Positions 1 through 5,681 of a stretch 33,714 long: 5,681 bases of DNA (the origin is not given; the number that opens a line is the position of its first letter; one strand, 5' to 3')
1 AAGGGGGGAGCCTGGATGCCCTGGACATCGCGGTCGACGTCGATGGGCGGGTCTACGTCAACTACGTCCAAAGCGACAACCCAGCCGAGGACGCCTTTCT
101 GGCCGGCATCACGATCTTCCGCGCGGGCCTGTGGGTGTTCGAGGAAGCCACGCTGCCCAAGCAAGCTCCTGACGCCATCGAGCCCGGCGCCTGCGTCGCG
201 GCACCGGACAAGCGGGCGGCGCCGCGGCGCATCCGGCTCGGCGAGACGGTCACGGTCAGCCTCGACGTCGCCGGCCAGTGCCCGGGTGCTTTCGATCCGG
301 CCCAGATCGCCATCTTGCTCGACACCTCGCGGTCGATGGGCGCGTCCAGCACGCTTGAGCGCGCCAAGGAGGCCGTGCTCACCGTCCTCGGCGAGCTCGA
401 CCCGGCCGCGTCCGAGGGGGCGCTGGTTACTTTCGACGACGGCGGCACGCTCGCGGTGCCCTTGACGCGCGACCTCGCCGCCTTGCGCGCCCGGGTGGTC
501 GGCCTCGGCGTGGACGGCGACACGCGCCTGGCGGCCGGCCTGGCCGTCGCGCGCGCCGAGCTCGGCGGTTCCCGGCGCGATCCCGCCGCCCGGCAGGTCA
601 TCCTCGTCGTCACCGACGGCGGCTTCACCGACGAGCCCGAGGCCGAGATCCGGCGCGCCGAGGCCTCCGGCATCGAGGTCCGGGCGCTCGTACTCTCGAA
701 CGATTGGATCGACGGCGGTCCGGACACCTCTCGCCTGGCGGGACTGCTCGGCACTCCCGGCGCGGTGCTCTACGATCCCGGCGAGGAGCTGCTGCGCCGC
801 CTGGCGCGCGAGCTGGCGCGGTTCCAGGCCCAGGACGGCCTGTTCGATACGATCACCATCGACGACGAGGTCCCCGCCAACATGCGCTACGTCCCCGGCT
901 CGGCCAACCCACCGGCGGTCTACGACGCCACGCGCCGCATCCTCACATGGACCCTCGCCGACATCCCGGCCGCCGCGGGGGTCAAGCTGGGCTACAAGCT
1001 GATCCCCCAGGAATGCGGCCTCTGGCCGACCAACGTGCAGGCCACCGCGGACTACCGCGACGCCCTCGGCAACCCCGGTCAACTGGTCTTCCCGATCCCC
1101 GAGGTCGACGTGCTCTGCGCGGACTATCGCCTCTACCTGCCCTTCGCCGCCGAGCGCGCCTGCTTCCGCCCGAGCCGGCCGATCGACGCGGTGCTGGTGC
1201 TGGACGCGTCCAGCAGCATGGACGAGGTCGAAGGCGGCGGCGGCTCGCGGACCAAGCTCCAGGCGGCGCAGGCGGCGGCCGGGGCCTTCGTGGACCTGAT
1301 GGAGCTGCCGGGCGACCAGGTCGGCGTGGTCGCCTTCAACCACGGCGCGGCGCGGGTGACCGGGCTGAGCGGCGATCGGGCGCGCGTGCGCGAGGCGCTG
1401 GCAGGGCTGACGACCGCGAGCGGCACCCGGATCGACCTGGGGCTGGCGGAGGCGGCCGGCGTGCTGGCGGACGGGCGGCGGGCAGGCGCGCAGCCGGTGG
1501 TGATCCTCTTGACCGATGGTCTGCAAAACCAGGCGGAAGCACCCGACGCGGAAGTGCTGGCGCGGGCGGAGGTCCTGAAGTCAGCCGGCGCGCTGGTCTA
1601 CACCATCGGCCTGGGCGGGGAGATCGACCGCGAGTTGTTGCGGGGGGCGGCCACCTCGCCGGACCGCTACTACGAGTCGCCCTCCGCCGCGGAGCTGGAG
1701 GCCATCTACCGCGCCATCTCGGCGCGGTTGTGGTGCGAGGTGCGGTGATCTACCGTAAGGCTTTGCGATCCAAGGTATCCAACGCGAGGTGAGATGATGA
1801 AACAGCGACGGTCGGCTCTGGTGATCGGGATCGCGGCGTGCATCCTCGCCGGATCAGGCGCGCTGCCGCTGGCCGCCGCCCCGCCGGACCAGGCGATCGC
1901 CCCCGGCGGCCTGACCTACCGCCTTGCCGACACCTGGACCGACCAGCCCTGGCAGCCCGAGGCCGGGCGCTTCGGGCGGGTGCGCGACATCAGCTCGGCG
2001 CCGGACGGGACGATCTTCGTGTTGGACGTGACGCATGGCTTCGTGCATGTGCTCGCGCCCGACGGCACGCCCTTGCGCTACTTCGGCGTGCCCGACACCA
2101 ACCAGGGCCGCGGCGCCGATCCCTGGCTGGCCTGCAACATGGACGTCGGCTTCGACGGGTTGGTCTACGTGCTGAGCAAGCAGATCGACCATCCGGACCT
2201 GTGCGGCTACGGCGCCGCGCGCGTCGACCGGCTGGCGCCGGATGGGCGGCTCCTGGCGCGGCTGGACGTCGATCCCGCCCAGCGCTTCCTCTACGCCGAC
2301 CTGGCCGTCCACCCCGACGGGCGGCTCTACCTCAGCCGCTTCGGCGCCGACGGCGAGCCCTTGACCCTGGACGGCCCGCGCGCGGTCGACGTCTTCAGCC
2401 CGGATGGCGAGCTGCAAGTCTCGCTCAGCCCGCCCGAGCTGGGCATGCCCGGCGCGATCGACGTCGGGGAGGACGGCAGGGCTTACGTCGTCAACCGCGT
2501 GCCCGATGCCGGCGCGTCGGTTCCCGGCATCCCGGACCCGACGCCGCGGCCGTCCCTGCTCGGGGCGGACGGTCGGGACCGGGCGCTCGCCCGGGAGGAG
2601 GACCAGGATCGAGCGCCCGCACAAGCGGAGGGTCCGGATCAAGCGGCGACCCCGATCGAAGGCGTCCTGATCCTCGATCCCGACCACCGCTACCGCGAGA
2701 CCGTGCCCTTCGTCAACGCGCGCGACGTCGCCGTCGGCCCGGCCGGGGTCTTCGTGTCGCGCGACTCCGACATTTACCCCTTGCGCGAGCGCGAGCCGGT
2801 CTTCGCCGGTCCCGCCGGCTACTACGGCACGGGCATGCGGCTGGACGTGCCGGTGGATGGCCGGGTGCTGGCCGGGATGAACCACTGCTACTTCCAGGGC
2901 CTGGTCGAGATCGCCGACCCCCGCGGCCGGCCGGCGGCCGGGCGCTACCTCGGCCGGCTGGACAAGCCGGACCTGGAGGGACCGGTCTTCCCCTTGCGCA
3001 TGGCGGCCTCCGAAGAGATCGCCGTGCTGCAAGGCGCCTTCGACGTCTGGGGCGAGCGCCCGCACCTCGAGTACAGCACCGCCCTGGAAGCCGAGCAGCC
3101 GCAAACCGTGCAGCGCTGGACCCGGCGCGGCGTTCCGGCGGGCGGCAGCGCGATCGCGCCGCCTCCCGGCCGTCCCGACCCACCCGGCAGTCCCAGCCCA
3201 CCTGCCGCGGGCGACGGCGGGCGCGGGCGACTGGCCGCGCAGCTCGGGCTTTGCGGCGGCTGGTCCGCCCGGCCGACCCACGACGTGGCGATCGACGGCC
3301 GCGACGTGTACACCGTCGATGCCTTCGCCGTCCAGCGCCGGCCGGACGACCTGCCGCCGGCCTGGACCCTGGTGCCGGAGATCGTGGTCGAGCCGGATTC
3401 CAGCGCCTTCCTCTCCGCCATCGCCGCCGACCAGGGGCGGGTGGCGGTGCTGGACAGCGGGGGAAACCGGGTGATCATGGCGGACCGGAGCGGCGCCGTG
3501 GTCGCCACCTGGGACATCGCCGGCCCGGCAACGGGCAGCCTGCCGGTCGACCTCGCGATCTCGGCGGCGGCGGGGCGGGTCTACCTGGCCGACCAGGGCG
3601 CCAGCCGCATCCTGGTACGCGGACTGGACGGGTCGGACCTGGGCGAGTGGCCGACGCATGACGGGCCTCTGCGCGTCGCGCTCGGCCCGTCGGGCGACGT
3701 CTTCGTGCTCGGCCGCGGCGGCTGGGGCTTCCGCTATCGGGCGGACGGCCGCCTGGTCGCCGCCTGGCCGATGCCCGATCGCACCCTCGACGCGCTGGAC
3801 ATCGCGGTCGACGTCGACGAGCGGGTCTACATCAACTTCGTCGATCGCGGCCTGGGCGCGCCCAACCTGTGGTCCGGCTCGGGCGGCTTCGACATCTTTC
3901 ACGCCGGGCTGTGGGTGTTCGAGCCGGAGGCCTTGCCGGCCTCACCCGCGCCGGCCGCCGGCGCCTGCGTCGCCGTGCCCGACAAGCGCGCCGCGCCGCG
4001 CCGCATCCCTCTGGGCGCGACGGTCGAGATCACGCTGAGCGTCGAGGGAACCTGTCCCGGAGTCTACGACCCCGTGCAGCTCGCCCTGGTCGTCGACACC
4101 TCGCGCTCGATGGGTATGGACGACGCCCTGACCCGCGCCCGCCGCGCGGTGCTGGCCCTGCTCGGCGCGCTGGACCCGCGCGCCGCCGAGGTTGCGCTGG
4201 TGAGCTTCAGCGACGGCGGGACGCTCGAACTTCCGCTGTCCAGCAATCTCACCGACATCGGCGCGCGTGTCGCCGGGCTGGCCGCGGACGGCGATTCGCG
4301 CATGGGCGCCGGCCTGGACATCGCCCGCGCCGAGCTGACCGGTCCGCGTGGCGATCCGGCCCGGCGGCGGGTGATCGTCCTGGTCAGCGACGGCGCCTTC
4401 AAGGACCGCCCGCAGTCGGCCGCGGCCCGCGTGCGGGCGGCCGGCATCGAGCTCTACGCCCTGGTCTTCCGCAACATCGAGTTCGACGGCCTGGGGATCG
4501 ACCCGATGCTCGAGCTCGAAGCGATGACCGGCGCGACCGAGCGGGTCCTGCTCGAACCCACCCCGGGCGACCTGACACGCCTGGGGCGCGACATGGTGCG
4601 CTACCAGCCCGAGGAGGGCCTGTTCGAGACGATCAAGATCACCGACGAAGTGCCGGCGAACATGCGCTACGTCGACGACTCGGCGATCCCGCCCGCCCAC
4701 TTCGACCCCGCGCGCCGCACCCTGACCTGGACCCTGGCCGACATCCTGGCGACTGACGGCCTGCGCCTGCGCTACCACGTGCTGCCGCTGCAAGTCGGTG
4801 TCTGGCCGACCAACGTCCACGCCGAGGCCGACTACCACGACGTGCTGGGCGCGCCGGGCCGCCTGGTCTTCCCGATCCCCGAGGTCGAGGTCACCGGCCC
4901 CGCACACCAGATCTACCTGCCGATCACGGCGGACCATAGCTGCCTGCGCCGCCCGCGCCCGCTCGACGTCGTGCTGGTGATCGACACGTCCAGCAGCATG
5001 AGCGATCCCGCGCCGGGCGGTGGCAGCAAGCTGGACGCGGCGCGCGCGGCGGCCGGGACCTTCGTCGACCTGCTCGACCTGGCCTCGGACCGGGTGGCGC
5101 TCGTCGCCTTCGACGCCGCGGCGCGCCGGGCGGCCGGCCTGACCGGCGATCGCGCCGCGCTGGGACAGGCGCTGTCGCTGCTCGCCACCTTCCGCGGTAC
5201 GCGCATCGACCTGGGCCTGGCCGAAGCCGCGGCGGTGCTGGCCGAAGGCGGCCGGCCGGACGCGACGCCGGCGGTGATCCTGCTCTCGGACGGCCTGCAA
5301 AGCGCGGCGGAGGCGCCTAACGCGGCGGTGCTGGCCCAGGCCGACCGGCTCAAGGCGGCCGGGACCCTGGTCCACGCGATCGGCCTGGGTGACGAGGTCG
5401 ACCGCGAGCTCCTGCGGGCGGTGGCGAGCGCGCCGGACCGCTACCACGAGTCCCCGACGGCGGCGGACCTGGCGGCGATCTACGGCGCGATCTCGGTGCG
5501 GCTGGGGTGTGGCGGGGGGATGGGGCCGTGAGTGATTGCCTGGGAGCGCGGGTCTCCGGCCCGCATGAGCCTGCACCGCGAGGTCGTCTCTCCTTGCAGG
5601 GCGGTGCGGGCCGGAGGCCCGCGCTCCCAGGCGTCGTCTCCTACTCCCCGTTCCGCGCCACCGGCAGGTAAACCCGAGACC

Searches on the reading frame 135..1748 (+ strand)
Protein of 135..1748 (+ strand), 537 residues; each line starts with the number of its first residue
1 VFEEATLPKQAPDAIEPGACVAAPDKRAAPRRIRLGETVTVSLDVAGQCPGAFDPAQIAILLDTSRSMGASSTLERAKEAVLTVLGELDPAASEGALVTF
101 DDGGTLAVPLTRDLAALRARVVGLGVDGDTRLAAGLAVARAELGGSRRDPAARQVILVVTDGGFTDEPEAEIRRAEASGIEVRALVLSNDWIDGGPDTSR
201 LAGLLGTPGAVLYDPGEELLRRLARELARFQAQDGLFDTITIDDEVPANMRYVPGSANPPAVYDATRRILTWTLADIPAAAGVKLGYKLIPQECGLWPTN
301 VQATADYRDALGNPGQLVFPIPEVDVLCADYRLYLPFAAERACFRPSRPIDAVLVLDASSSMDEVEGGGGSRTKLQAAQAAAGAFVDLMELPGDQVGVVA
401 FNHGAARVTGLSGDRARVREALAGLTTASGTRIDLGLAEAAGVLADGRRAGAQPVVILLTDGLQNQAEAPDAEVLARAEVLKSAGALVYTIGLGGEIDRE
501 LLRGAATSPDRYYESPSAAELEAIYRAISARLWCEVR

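Call 5: search_protein_families(library=pfam, proteins=[window:135-1748:+], max_evalue=0.01)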
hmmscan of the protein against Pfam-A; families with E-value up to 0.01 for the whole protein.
window:135-1748:+ (537 aa): 4 families
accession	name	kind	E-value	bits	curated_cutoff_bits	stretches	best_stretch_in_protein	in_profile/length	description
PF13519.12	VWA_2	-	1.9e-36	125.3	27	2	353-462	2-106/107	von Willebrand factor type A domain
PF00092.34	VWA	-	1.2e-32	114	23.8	2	351-525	1-172/174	von Willebrand factor type A domain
PF05762.20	VWA_CoxE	-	2.1e-07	31.1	26.4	1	343-477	50-174/222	VWA domain containing CoxE-like protein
PF01882.25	DUF58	-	0.00074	19.2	23.4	1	344-470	30-153/216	Protein of unknown function DUF58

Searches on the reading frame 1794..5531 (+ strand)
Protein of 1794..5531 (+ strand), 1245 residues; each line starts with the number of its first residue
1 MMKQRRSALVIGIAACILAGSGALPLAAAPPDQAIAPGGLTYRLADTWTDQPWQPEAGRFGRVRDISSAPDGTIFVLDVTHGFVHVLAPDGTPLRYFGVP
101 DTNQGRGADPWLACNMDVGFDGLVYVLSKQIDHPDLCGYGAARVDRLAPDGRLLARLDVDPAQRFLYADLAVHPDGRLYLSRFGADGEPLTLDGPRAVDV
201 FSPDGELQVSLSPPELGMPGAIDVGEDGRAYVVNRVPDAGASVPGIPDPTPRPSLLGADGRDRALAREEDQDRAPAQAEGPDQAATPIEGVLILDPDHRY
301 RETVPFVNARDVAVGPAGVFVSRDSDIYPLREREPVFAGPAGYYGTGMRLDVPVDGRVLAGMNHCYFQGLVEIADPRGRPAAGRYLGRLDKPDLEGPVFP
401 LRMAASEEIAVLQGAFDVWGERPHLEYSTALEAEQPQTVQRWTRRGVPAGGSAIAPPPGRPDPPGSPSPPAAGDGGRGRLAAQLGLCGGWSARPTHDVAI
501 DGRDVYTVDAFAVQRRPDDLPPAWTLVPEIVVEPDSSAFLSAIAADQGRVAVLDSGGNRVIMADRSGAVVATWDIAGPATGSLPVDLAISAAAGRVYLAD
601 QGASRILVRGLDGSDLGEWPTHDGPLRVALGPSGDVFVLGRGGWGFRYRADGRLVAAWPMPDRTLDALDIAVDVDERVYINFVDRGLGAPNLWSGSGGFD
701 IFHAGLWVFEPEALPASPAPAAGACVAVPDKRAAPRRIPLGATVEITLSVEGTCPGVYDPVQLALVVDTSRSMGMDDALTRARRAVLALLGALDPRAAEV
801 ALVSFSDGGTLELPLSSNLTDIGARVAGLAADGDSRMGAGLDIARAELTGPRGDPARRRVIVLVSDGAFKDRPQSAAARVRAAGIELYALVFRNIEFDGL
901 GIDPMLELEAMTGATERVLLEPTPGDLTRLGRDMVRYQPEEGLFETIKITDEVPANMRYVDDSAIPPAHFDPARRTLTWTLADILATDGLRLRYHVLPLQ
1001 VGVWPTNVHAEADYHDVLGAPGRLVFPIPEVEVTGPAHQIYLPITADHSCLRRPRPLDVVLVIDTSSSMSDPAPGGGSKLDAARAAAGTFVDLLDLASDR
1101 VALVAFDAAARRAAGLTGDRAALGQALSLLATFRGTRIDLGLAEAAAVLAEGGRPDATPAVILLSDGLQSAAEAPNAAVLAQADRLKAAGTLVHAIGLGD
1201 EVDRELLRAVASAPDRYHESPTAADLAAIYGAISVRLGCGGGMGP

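Call 5: search_protein_families(library=pfam, proteins=[window:1794-5531:+], max_evalue=0.01)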
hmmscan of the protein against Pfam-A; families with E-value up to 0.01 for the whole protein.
window:1794-5531:+ (1245 aa): 4 families
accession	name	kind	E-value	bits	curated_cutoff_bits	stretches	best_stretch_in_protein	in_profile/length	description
PF00092.34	VWA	-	1.3e-34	120.4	23.8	2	1058-1228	1-170/174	von Willebrand factor type A domain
PF13519.12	VWA_2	-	3.1e-31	108.6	27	2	1059-1167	1-106/107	von Willebrand factor type A domain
PF05762.20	VWA_CoxE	-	3.7e-06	27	26.4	1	760-882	56-174/222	VWA domain containing CoxE-like protein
PF01436.27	NHL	-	0.0055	17.1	20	0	584-608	4-27/28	NHL repeat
